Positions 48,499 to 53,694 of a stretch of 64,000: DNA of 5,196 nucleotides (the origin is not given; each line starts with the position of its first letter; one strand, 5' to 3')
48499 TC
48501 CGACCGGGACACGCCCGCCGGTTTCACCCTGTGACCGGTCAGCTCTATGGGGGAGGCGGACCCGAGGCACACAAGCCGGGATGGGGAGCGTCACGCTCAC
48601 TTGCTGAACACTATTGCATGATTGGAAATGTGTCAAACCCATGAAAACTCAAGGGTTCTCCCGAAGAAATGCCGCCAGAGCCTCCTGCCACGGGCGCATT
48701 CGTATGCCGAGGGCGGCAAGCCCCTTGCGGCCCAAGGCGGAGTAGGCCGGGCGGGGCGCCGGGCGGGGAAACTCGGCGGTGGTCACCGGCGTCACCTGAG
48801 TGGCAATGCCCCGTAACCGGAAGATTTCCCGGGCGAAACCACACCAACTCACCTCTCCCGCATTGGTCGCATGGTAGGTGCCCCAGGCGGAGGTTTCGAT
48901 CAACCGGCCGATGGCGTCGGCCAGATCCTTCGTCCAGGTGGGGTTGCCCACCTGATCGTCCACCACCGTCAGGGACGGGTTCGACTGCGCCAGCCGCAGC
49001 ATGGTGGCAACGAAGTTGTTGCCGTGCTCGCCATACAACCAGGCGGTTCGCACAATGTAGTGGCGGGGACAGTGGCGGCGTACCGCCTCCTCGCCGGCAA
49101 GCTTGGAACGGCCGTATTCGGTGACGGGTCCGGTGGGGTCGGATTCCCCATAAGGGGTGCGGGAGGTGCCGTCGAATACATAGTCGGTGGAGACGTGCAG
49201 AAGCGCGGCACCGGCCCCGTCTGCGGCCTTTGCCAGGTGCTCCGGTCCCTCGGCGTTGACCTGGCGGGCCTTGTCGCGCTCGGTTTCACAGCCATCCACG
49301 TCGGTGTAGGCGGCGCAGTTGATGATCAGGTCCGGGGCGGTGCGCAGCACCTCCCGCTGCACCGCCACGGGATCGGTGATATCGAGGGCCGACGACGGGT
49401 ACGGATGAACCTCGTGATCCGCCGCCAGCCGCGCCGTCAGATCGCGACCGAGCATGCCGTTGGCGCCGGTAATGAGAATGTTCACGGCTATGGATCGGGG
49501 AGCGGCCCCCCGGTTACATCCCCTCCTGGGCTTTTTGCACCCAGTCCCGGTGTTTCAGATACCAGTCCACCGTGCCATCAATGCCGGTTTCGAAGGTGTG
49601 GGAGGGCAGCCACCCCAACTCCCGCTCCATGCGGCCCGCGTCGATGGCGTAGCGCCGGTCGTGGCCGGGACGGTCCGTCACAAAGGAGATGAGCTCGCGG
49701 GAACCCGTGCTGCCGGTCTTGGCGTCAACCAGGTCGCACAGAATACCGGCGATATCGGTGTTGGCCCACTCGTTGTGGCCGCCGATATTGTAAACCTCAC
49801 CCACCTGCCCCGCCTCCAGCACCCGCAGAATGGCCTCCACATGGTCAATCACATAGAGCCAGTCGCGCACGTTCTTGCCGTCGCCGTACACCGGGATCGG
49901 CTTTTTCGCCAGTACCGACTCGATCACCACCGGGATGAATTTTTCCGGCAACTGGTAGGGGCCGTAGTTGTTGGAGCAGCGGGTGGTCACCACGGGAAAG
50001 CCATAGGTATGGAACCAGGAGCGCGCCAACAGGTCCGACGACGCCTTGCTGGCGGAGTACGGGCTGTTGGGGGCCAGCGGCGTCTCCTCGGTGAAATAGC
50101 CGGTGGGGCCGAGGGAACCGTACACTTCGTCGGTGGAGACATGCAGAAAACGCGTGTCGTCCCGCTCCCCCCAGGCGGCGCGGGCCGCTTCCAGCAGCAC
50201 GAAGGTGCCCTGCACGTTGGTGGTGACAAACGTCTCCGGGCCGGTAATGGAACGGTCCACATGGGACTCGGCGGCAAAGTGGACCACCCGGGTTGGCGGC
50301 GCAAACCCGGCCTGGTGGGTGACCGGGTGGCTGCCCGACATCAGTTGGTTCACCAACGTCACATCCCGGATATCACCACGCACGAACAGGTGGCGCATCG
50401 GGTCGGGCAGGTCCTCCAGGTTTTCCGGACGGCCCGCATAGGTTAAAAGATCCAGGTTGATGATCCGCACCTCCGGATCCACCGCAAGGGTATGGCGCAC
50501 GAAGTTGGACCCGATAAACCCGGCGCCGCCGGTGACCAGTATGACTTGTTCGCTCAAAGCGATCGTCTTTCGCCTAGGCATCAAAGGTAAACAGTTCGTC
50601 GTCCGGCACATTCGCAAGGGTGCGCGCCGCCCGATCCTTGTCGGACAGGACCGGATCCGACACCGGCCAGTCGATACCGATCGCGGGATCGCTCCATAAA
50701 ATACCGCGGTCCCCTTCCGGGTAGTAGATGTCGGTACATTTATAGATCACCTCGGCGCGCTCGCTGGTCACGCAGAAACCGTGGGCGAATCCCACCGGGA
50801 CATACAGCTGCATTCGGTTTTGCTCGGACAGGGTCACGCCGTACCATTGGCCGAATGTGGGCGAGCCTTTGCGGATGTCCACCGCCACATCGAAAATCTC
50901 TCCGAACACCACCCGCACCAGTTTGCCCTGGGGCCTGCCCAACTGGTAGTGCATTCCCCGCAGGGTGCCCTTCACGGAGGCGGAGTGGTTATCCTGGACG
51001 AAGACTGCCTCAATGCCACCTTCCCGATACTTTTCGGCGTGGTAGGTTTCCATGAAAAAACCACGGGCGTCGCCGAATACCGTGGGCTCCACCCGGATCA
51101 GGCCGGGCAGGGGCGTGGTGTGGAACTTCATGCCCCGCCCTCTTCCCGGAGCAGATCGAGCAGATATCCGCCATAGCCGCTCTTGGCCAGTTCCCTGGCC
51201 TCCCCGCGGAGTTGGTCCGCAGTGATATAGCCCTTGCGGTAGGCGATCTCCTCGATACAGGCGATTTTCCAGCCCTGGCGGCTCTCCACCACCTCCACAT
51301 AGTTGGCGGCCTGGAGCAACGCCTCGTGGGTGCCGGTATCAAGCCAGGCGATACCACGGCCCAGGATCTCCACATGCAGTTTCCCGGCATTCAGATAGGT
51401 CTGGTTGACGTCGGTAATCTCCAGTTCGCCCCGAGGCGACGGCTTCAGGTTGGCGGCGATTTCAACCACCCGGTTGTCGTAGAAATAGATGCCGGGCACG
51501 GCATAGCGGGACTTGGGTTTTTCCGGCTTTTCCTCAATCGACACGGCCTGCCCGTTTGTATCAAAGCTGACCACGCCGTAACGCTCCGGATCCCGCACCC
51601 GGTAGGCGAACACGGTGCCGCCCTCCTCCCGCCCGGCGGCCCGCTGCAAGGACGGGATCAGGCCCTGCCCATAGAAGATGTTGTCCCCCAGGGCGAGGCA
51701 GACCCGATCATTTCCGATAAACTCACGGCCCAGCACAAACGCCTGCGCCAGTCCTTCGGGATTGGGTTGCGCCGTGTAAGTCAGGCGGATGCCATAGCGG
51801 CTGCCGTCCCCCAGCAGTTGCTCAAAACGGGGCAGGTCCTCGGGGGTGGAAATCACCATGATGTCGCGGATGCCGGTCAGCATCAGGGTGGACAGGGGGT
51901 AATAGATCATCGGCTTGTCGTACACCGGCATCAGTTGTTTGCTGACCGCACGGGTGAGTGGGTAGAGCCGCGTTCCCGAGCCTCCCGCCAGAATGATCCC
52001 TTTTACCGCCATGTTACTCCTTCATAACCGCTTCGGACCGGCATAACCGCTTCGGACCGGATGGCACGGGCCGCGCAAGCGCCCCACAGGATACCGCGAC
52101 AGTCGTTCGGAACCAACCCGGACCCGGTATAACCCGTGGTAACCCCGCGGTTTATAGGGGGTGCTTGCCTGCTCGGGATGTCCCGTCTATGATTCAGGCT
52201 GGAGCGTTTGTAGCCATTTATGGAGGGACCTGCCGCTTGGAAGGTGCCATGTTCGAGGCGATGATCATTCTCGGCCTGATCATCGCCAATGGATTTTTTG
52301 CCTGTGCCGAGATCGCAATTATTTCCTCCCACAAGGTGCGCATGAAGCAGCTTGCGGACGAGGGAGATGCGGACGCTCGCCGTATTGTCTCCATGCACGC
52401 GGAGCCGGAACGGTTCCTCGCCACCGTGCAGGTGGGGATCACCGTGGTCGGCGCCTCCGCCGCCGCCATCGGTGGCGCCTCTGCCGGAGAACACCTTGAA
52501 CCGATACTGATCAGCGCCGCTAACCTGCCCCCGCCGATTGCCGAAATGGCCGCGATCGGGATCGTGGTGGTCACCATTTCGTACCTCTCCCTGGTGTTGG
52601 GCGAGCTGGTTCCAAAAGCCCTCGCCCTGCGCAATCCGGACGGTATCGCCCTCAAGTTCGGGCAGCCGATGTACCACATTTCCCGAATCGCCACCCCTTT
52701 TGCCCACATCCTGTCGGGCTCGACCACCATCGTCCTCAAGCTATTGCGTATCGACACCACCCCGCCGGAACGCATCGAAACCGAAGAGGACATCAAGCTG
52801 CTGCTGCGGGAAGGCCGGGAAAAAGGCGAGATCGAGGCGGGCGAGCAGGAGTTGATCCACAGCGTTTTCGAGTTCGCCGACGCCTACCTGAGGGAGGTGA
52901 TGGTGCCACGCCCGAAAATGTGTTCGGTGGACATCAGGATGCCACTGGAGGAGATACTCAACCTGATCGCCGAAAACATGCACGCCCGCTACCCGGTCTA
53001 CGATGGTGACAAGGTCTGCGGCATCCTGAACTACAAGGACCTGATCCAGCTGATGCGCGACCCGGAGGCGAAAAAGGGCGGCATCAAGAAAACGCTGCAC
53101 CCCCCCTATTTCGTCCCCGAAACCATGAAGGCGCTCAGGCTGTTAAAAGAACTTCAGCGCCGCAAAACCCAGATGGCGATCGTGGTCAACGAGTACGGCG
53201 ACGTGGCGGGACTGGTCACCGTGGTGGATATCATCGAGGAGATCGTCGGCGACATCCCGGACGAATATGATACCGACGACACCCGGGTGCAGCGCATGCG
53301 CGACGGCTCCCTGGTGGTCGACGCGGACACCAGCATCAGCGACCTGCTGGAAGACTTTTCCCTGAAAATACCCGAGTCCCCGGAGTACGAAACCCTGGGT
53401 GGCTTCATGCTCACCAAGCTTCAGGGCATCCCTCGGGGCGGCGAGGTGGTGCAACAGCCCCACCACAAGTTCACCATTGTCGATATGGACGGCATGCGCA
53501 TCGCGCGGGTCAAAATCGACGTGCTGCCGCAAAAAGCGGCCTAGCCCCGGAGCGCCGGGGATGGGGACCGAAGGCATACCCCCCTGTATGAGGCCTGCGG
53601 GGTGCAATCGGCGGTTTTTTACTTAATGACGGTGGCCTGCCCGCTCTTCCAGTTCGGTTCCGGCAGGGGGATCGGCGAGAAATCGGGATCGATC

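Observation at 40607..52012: Arn/Gtr-style lipid-carrier glycan-modification island apparently fed by dTDP-Fuc4N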

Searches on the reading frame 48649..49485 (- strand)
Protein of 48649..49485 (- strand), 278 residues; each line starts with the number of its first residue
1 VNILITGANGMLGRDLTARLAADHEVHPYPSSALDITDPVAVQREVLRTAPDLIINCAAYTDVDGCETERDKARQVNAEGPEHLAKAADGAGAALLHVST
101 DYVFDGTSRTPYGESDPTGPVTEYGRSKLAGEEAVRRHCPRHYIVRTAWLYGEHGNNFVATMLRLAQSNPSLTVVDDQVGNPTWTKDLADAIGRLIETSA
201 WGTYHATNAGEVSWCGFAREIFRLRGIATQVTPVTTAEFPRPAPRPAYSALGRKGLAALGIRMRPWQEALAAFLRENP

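Call 4: search_protein_families(library=pfam, proteins=[window:48649-49485:-], max_evalue=0.01)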
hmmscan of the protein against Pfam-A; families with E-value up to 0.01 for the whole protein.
window:48649-49485:- (278 aa): 6 families
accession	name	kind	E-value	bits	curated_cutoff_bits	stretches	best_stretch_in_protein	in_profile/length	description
PF04321.23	RmlD_sub_bind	-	3.5e-108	361.5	27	1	1-276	1-284/287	RmlD substrate binding domain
PF01370.27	Epimerase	-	3.6e-26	92.5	20.9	1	3-199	1-228/240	NAD dependent epimerase/dehydratase family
PF16363.11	GDP_Man_Dehyd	-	4.6e-11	43.2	27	1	34-137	59-166/332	GDP-mannose 4,6 dehydratase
PF07993.18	NAD_binding_4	-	1.2e-08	34.9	20.1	1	47-147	85-204/258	Male sterility protein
PF02719.21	Polysacc_synt_2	-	1.4e-05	24.9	20.2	1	35-105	62-133/293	Polysaccharide biosynthesis protein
PF01073.25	3Beta_HSD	-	0.00013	21.6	22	1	35-191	53-224/280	3-beta hydroxysteroid dehydrogenase/isomerase family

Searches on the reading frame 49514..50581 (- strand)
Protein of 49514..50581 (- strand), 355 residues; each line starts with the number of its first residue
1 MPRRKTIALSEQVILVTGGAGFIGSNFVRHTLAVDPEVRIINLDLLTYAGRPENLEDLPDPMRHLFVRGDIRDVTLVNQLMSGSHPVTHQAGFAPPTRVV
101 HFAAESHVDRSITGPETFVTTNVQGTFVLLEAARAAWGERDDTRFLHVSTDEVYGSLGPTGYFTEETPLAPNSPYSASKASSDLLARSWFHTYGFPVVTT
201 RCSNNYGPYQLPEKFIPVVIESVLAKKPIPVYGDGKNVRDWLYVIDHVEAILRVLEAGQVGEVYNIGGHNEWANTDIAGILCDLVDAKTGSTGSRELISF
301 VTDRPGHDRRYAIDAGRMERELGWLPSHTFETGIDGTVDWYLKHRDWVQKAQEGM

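Call 4: search_protein_families(library=pfam, proteins=[window:49514-50581:-], max_evalue=0.01)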
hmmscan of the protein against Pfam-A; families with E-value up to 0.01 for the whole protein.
window:49514-50581:- (355 aa): 7 families
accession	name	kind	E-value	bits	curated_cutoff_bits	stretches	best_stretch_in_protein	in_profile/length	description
PF16363.11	GDP_Man_Dehyd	-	3.6e-82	276.9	27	1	15-335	1-330/332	GDP-mannose 4,6 dehydratase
PF01370.27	Epimerase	-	1.1e-61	208.7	20.9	1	14-267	1-240/240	NAD dependent epimerase/dehydratase family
PF01073.25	3Beta_HSD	-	3.1e-11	43.3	22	1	15-246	1-220/280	3-beta hydroxysteroid dehydrogenase/isomerase family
PF02719.21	Polysacc_synt_2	-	1e-09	38.5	20.2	1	14-155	1-133/293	Polysaccharide biosynthesis protein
PF04321.23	RmlD_sub_bind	-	2.5e-08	33.8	27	1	14-236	3-180/287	RmlD substrate binding domain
PF07993.18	NAD_binding_4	-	6e-08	32.6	20.1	1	98-204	91-206/258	Male sterility protein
PF00106.31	adh_short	-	0.0023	17.9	26.6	0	12-189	1-163/195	short chain dehydrogenase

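Call 90: search_solved_structures(query=window:49514-50581:-, max_evalue=1e-60)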
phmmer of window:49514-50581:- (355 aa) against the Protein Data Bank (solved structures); distinct sequences matched with E-value up to 1e-60: 9.
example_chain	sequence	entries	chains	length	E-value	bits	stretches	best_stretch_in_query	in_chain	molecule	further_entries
1g1a_A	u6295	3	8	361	1.9e-109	369.2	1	14-354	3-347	DTDP-D-GLUCOSE 4,6-DEHYDRATASE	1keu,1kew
8du1_A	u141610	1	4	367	5.4e-108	364.4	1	14-353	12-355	dTDP-glucose 4,6-dehydratase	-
1bxk_A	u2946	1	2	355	4.2e-104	351.6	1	13-354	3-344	PROTEIN (DTDP-GLUCOSE 4,6-DEHYDRATASE)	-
6bi4_A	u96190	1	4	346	1e-101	343.8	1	13-349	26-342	dTDP-glucose 4,6-dehydratase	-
2hun_A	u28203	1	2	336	4.4e-96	325.2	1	13-348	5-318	336aa long hypothetical dTDP-glucose 4,6-dehydratase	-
1r66_A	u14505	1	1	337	7e-89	301.6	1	14-349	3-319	TDP-glucose-4,6-dehydratase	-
1r6d_A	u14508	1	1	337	7.6e-88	298.1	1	14-349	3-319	TDP-glucose-4,6-dehydratase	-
1kep_A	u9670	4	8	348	2.3e-78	267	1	14-353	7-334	dTDP-D-glucose 4,6-dehydratase | DTDP-GLUCOSE 4,6-DEHYDRATASE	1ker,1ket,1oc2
8shh_A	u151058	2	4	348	3.9e-75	256.3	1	14-350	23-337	dTDP-glucose 4,6-dehydratase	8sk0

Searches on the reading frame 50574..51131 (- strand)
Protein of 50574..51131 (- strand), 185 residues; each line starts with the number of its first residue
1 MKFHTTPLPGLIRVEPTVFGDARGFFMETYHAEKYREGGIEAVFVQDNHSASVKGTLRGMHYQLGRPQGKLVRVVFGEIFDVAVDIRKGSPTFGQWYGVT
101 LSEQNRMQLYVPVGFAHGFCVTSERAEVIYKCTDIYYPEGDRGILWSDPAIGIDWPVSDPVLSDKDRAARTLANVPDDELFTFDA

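Call 5: search_protein_families(library=ncbifam, proteins=[window:50574-51131:-], max_evalue=0.01)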
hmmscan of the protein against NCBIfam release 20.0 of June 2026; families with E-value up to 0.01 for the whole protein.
window:50574-51131:- (185 aa): 1 family
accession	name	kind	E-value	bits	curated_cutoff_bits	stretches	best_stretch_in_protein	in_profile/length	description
TIGR01221.1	rmlC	equivalog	1.1e-75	253.3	155.75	1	3-175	2-175/176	dTDP-4-dehydrorhamnose 3,5-epimerase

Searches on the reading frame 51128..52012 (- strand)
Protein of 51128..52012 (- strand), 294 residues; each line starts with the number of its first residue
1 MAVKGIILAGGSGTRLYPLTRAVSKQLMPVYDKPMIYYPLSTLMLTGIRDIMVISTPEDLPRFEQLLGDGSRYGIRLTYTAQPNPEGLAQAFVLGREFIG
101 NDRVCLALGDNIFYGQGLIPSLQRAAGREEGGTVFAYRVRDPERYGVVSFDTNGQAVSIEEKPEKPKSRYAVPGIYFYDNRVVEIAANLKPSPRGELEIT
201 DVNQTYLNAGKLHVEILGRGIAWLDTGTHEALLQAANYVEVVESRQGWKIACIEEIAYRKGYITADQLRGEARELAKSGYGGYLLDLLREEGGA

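Call 5: search_protein_families(library=ncbifam, proteins=[window:51128-52012:-], max_evalue=0.01)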
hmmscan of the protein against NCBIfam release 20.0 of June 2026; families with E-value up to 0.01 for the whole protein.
window:51128-52012:- (294 aa): 31 families (the best 25 are shown)
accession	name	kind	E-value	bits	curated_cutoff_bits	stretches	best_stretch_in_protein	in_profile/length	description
TIGR01207.1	rmlA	equivalog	2.5e-147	489.5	360.65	1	4-288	1-285/286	glucose-1-phosphate thymidylyltransferase RfbA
NF012024.0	PRK15480.1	equivalog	1.8e-135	450.7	588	1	3-289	4-290/292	glucose-1-phosphate thymidylyltransferase RfbA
TIGR01208.1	rmlA_long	equivalog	1.1e-55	188.9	320.25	1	4-239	1-234/353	glucose-1-phosphate thymidylyltransferase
TIGR03992.1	Arch_glmU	subfamily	1.4e-40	139.4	292.1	1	4-238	2-226/393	bifunctional sugar-1-phosphate nucleotidylyltransferase/acetyltransferase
NF041313.1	UDPGP_AglF_Halo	equivalog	1.2e-29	103.4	400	1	4-211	2-207/234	UTP--glucose-1-phosphate uridylyltransferase AglF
NF041173.1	Sug_nt_acttase_Thmprot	equivalog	1.9e-28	99.5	600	1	4-238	2-226/405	bifunctional sugar-1-phosphate nucleotidylyltransferase/acetyltransferase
NF052502.1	man1P_GTase_Rv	exception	1.9e-23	82.9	440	1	5-235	3-226/352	mannose-1-phosphate guanylyltransferase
TIGR01099.1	galU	equivalog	1.1e-21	77.7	326.8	2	4-55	3-54/261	UTP--glucose-1-phosphate uridylyltransferase GalU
NF045761.1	NAMPUrTaseMurU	equivalog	5.1e-17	62.5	250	1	4-235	2-223/226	N-acetylmuramate alpha-1-phosphate uridylyltransferase MurU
NF003670.0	PRK05293.1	equivalog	1.1e-12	47.7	470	2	134-236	152-255/382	glucose-1-phosphate adenylyltransferase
TIGR02091.1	glgC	equivalog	2.8e-11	43.1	424.9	2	5-55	3-54/364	glucose-1-phosphate adenylyltransferase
TIGR01173.1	glmU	equivalog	1.2e-09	37.5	366.85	1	6-209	4-205/452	bifunctional UDP-N-acetylglucosamine diphosphorylase/glucosamine-1-phosphate N-acetyltransferase GlmU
NF049965.1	GlMnHpPGnyltfHddC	equivalog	3.5e-09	36.6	300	1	4-182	2-171/221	D-glycero-D-manno-heptose 1-phosphate guanosyltransferase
NF009928.0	PRK13389.1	equivalog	6e-09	35.5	548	1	4-55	10-61/302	UTP--glucose-1-phosphate uridylyltransferase GalU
NF007516.0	PRK10122.1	equivalog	6.7e-09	35.3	534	1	2-55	3-56/297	UTP--glucose-1-phosphate uridylyltransferase GalF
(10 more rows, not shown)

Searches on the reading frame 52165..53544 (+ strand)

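Call 8: search_protein_families(library=pfam, proteins=[window:52165-53544:+], max_evalue=0.001)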
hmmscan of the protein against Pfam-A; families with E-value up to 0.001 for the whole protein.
window:52165-53544:+ (459 aa): 3 families
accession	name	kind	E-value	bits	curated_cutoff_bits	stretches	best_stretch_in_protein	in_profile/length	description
PF01595.25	CNNM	-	5.6e-45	153.7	28.4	1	34-226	2-180/181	Cyclin M transmembrane N-terminal domain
PF03471.22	CorC_HlyC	-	2.4e-20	72.8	27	1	379-453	4-79/81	Transporter associated domain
PF00571.33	CBS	-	3.9e-18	66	24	2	243-297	2-55/57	CBS domain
